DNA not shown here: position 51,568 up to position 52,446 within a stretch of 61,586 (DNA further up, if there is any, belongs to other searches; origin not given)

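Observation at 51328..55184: Defence-like four-gene cassette at the break-point of a dead prophage: repeat protein, DnaB-C-like mini-ATPase, WYL regulator, GmrSD-type nuclease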

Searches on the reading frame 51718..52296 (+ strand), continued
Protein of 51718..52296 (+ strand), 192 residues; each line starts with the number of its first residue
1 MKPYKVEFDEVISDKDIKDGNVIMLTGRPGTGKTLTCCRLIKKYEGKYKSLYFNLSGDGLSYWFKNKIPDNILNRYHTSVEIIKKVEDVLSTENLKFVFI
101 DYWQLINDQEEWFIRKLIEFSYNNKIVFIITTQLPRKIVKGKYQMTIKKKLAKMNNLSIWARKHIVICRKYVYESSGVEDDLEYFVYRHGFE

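Call 109: search_dna_similar(query=L011:7728-8450:+, collection=phages, mode=protein, max_rows=8)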
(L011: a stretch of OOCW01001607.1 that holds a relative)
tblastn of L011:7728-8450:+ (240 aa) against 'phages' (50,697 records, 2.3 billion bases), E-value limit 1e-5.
Records with a match: 715; places in all: 715; records where one place covers at least 80% of the query: 296.
Best place of each record, by identity: <60% 715.
By first word of the organism name: Staphylococcus 185; Streptococcus 118; Mycobacterium 96; Pseudomonas 54; Bacillus 31; Vibrio 28; Lactobacillus 18; Escherichia 16; Klebsiella 13; Bacteriophage 13; and 41 more.
By host as written in the record: - 91; Mycobacterium smegmatis mc2 155 69; Staphylococcus aureus 64; Pseudomonas aeruginosa 20; Mycobacterium smegmatis mc#155 14; Escherichia coli 11; Klebsiella pneumoniae 7; Lactobacillus delbrueckii 7; and 304 more.
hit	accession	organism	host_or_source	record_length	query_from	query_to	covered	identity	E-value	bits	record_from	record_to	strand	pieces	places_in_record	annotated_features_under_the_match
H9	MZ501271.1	Pseudomonas phage AH02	Pseudomonas koreensis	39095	14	238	94%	36.7%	2e-39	150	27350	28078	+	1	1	43: helicase loader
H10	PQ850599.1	Escherichia phage CurroJimenez_Bas106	Escherichia coli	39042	2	237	98%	32.8%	8e-32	128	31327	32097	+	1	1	DnaC-like helicase loader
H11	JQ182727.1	Escherichia phage mEpX1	Escherichia coli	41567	2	237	98%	32.8%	8e-32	128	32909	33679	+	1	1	putative replication protein DnaC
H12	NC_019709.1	Escherichia phage mEpX1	Escherichia coli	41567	2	237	98%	32.8%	8e-32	128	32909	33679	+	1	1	DnaC-like helicase loader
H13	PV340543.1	Escherichia phage mEpX1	Escherichia coli str. K-12 substr. ...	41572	2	237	98%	32.8%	8e-32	128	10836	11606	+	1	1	DNA replication protein DnaC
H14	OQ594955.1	Pseudomonas phage vB_Pae_LESphi2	Pseudomonas aeruginosa LESB58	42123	1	239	100%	32.3%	2e-32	130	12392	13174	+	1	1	DnaC-like helicase loader | replication initiation protein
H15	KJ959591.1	Pseudomonas phage PAN70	Pseudomonas aeruginosa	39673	1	239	100%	32.3%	3e-32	129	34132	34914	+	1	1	DNA replication protein | hypothetical protein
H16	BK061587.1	Pseudomonas phage vB_PaeS-D14L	Pseudomonas aeruginosa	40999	1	239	100%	32.3%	4e-32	129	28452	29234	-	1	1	DNA replication helicase loader DnaC/DnaI | phage protein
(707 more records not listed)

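Call 110: search_dna_similar(query=window:51718-52296:+, collection=phages, mode=protein, max_rows=8, max_evalue=0.001)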
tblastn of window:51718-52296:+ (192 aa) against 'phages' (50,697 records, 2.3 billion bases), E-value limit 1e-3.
No match.

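Call 111: search_dna_similar(query=window:51718-52296:+, collection=plasmids, mode=protein, max_rows=8, max_evalue=0.001)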
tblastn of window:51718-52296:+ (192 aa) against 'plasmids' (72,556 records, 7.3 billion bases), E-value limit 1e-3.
No match.
